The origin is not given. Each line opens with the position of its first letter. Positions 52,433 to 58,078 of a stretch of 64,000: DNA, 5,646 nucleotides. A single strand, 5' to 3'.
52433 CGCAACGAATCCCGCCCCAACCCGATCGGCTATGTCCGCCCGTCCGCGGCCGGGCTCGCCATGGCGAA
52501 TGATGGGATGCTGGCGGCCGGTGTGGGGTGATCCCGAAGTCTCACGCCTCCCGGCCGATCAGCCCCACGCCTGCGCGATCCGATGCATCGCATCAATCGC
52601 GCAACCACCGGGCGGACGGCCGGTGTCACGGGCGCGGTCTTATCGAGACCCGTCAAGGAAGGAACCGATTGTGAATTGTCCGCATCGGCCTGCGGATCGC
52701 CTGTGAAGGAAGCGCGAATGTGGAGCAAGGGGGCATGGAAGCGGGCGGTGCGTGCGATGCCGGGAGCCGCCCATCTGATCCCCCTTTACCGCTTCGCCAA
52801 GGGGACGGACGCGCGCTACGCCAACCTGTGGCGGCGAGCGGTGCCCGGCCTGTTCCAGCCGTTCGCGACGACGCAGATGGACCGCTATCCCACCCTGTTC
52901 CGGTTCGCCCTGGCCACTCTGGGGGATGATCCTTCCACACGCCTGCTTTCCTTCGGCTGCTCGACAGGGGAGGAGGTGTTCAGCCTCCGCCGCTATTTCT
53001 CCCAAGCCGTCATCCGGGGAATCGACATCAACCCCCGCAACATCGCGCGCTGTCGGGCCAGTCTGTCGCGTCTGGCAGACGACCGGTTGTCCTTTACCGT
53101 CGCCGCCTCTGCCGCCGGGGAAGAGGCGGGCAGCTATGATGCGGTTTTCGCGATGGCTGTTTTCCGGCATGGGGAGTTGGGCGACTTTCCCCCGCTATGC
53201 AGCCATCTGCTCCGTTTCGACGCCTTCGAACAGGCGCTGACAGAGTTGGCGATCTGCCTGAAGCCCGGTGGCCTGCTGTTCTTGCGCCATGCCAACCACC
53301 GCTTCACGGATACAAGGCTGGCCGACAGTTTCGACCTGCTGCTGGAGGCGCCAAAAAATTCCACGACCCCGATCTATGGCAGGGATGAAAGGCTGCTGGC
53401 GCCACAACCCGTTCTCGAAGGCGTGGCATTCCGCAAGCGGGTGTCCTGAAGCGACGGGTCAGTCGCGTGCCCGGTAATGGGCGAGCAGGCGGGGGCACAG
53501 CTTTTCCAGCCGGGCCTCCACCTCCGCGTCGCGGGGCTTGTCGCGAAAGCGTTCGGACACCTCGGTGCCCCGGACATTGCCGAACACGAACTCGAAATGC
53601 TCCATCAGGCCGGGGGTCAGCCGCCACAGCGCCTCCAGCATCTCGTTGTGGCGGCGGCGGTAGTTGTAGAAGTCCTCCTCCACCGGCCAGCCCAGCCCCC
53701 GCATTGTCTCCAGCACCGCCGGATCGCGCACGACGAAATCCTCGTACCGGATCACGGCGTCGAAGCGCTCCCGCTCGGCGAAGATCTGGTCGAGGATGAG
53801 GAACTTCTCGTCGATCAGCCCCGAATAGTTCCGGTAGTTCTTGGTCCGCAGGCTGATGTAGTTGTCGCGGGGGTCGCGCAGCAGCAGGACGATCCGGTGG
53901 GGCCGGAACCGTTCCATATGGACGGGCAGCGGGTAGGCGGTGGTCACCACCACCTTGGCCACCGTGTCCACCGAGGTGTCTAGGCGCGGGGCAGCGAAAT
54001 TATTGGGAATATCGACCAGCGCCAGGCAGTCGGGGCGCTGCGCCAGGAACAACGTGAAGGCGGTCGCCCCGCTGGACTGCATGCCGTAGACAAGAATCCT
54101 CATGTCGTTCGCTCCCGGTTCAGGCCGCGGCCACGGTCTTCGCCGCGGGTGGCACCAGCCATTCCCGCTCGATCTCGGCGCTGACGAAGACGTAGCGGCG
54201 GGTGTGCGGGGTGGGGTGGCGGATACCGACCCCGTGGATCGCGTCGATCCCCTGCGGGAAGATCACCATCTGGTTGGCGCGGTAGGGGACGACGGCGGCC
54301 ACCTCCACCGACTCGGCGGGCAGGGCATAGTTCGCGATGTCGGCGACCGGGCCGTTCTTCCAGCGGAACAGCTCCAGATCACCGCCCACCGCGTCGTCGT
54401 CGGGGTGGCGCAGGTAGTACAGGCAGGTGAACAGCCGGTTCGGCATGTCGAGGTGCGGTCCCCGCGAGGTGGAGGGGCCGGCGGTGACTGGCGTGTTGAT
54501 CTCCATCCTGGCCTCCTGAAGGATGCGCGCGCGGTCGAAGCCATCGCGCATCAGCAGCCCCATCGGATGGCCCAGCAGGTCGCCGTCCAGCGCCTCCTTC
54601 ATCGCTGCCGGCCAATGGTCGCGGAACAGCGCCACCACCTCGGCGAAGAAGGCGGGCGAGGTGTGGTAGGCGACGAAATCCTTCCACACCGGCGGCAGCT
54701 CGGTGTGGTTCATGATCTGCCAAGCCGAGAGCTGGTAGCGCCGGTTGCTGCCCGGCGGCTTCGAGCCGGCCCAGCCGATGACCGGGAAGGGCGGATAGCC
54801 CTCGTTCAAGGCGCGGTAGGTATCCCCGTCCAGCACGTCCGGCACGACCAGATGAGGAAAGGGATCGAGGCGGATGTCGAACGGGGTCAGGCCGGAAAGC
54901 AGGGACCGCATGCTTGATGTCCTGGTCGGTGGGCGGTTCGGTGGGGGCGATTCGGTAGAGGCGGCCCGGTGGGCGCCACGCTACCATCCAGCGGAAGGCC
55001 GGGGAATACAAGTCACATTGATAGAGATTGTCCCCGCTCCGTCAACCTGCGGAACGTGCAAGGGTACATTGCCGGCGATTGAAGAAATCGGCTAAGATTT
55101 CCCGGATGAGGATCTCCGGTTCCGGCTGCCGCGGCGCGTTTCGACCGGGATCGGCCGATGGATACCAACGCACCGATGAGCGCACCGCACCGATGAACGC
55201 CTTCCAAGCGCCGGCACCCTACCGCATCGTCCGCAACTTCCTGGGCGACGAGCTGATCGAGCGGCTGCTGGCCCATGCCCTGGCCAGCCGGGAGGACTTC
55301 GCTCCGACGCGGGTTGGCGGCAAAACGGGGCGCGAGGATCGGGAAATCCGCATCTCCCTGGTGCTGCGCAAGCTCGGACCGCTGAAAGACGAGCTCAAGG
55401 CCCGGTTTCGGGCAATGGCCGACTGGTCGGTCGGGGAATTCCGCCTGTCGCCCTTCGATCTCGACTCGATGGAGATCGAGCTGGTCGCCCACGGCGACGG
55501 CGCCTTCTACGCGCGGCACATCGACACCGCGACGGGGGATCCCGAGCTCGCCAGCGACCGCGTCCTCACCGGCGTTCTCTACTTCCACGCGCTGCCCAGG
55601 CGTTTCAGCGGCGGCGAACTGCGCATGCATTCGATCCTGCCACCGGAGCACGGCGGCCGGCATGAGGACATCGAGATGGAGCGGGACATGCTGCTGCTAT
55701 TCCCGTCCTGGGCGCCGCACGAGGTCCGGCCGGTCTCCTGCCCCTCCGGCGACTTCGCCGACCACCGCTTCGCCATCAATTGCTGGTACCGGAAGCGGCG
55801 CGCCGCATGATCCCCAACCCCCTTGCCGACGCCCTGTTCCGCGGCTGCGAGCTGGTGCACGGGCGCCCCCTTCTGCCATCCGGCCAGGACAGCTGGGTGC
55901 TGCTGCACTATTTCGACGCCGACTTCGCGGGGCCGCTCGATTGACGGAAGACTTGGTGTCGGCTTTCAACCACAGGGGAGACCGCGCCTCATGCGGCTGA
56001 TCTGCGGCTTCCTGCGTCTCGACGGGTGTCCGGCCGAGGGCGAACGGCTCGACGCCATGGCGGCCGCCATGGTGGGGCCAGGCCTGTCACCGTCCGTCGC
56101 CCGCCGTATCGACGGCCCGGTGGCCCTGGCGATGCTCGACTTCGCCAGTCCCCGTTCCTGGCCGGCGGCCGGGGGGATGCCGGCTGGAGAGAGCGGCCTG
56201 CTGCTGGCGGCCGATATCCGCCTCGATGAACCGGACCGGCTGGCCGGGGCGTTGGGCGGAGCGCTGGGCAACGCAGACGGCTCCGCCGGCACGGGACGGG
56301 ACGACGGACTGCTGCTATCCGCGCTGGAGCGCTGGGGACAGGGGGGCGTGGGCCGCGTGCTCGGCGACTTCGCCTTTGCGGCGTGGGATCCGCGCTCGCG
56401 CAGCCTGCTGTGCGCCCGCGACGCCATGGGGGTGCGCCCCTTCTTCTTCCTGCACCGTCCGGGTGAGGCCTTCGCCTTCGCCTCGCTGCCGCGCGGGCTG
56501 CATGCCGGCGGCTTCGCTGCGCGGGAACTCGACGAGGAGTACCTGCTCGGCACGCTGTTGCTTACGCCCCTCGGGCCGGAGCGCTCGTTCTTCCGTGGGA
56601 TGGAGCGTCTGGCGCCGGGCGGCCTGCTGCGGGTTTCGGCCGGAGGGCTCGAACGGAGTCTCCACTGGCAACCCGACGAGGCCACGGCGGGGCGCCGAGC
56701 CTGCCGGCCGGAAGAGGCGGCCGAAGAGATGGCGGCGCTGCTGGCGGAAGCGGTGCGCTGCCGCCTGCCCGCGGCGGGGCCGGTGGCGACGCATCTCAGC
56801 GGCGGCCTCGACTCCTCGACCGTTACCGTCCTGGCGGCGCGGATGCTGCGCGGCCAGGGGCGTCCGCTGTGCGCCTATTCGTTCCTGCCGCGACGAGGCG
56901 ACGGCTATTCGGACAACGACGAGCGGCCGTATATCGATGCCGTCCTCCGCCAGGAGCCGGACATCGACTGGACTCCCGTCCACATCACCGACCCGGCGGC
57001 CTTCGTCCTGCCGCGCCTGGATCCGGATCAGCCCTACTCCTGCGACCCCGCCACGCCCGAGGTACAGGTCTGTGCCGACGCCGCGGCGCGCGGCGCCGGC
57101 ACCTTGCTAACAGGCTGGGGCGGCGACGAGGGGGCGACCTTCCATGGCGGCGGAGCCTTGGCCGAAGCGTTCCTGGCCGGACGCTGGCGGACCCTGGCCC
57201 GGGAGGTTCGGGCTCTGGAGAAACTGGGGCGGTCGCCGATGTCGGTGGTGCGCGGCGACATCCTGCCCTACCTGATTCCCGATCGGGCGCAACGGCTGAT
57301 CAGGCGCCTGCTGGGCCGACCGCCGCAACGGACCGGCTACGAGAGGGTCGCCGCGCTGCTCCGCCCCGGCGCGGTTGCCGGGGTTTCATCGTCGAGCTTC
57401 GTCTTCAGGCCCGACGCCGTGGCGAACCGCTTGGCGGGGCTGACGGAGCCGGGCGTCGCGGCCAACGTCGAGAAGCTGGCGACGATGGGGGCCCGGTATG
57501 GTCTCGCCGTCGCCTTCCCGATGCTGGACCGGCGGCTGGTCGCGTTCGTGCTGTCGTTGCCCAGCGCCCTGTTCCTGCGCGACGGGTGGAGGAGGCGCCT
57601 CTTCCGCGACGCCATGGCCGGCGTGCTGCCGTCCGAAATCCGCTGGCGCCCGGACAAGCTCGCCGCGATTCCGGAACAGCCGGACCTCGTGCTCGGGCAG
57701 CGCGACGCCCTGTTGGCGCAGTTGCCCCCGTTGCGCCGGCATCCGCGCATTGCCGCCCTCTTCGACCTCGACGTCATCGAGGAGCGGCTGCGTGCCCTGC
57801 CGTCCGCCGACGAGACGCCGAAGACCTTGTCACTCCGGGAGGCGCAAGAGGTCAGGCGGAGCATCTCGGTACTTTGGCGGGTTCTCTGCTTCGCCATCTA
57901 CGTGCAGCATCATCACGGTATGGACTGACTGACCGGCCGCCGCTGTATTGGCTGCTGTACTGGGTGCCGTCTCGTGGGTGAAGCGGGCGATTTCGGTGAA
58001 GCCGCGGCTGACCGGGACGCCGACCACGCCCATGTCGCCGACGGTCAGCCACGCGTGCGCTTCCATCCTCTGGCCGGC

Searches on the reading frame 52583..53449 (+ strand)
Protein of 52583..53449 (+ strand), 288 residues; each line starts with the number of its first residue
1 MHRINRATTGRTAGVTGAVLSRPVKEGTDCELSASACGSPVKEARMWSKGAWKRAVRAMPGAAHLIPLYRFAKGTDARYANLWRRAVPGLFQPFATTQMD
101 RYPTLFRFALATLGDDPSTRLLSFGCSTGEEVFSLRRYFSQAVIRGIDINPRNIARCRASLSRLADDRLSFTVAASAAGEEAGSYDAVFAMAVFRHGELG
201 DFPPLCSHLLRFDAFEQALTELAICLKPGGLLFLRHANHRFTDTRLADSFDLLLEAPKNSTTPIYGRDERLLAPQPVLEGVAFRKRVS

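Call 6: search_protein_families(library=ncbifam, proteins=[window:52583-53449:+], max_evalue=0.01)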
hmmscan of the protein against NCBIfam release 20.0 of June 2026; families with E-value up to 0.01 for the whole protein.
window:52583-53449:+ (288 aa): 9 families
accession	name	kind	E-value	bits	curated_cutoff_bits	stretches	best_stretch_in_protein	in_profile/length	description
TIGR02021.1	BchM-ChlM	equivalog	7.6e-05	22.2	158.9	1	108-210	43-144/218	magnesium protoporphyrin IX methyltransferase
TIGR04345.1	ovoA_Cterm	equivalog_domain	0.00012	21.7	170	1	104-155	28-77/242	putative 4-mercaptohistidine N1-methyltransferase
NF045825.1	FAmtase_mtf2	equivalog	0.00015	21.1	400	1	97-234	38-158/248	fatty-acid O-methyltransferase Mtf2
NF047649.1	MTase_UXPK_star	exception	0.0013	17.9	460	1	116-195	76-157/283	methyltransferase/UXPK-star double selenoprotein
TIGR02072.1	BioC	equivalog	0.0027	17.5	184.95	0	117-192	34-105/244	malonyl-ACP O-methyltransferase BioC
NF045667.1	MTase_DVU1556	equivalog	0.004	16.6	155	0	107-163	12-67/213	DVU_1556 family methyltransferase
NF010703.0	PRK14103.1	equivalog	0.004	16.6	320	1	109-188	21-93/256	trans-aconitate 2-methyltransferase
TIGR01983.1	UbiG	equivalog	0.0045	16.3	102.95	0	118-197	50-129/228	bifunctional 2-polyprenyl-6-hydroxyphenol methylase/3-demethylubiquinol 3-O-methyltransferase UbiG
NF002463.0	PRK01683.1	equivalog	0.0099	15.5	297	0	111-210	25-117/258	trans-aconitate 2-methyltransferase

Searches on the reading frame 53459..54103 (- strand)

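Call 5: search_protein_families(library=pfam, proteins=[window:53459-54103:-], max_evalue=0.01)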
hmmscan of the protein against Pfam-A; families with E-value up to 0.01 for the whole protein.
window:53459-54103:- (214 aa): 0 families

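Call 6: search_protein_families(library=ncbifam, proteins=[window:53459-54103:-], max_evalue=0.01)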
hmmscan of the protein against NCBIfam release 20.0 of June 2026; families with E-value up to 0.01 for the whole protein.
window:53459-54103:- (214 aa): 0 families

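Call 64: search_protein_families(library=pfam, proteins=[window:53459-54103:-], max_evalue=0.1)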
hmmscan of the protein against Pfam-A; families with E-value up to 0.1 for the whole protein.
window:53459-54103:- (214 aa): 1 family
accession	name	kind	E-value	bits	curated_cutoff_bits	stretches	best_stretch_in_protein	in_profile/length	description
PF13469.12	Sulfotransfer_3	-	0.017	15.9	27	0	69-127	125-199/216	Sulfotransferase family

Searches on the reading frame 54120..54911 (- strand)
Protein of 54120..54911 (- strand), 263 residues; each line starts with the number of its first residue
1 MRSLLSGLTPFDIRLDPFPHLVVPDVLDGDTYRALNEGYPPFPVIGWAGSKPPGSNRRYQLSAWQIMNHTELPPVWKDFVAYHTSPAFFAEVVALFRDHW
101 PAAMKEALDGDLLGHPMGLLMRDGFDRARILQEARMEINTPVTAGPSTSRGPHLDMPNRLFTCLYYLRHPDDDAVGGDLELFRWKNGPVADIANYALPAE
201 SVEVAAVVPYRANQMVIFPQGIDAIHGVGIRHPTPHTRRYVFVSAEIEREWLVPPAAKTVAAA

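Call 5: search_protein_families(library=pfam, proteins=[window:54120-54911:-], max_evalue=0.01)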
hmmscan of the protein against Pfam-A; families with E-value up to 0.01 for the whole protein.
window:54120-54911:- (263 aa): 1 family
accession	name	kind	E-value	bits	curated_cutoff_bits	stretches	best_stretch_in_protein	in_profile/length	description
PF13640.12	2OG-FeII_Oxy_3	-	3.5e-06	28.3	27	1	149-231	11-84/98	2OG-Fe(II) oxygenase superfamily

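Call 6: search_protein_families(library=ncbifam, proteins=[window:54120-54911:-], max_evalue=0.01)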
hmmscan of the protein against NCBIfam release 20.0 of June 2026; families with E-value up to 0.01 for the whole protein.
window:54120-54911:- (263 aa): 0 families

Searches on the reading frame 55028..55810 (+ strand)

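Call 5: search_protein_families(library=pfam, proteins=[window:55028-55810:+], max_evalue=0.01)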
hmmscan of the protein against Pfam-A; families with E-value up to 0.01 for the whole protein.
window:55028-55810:+ (260 aa): 2 families
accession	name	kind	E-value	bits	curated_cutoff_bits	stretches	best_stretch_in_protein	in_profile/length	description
PF13640.12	2OG-FeII_Oxy_3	-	7.6e-16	59.3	27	1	152-255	3-98/98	2OG-Fe(II) oxygenase superfamily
PF13661.12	2OG-FeII_Oxy_4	-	0.0015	19.4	27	1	157-255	8-98/98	2OG-Fe(II) oxygenase superfamily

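Call 6: search_protein_families(library=ncbifam, proteins=[window:55028-55810:+], max_evalue=0.01)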
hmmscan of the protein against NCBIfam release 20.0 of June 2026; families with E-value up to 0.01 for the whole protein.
window:55028-55810:+ (260 aa): 0 families

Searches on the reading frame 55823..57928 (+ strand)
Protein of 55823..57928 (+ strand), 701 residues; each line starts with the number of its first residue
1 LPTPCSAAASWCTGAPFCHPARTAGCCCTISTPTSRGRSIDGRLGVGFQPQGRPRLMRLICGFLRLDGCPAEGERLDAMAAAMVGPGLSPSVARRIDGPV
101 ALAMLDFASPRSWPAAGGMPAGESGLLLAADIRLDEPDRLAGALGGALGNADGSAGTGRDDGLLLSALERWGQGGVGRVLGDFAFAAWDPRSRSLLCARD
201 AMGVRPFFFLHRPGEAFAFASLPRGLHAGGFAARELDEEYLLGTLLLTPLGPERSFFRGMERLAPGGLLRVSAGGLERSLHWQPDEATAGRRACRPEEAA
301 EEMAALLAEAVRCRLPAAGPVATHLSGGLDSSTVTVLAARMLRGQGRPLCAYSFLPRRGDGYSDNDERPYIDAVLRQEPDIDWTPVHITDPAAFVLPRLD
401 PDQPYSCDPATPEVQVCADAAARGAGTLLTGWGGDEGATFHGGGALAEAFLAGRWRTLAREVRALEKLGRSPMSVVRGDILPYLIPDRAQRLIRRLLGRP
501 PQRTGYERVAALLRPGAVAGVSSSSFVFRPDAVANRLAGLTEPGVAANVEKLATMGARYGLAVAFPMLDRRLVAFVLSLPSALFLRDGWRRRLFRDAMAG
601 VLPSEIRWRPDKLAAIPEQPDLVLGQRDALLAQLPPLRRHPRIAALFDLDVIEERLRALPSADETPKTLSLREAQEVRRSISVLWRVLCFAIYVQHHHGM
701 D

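Call 5: search_protein_families(library=pfam, proteins=[window:55823-57928:+], max_evalue=0.01)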
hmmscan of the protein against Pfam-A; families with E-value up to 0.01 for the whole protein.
window:55823-57928:+ (701 aa): 3 families
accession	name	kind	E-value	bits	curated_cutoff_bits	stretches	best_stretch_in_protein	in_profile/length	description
PF00733.27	Asn_synthase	-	2.7e-32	113.2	21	1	303-661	2-333/354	Asparagine synthase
PF13537.11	GATase_7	-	2.9e-14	53.6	25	1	156-227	50-122/123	Glutamine amidotransferase domain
PF13522.11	GATase_6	-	6.3e-08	33.2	27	1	157-221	66-129/130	Glutamine amidotransferase domain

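Call 6: search_protein_families(library=ncbifam, proteins=[window:55823-57928:+], max_evalue=0.01)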
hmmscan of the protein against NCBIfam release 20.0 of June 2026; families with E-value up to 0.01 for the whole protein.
window:55823-57928:+ (701 aa): 6 families
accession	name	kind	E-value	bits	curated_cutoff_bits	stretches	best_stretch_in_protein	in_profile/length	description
NF033535.1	lass_lactam_cya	exception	2e-81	274.5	525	2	57-477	1-415/668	lasso peptide isopeptide bond-forming cyclase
TIGR01536.1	asn_synth_AEB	equivalog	1.7e-41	142.8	267.1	1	158-613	99-515/517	asparagine synthase (glutamine-hydrolyzing)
TIGR03108.1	eps_aminotran_1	hypoth_equivalog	1.9e-32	112.7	816.9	2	159-437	99-370/628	XrtA/PEP-CTERM system amidotransferase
TIGR03104.1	trio_amidotrans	equivalog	5.8e-28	97.5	570.1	1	160-341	100-283/589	N-acetylglutaminylglutamine amidotransferase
NF033561.1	macrolact_Ik_Al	subfamily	6.3e-22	77.9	300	1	215-612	112-490/561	albusnodin/ikarugamycin family macrolactam cyclase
NF006949.0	PRK09431.1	equivalog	3.4e-16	58.9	499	2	293-343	202-252/554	asparagine synthase B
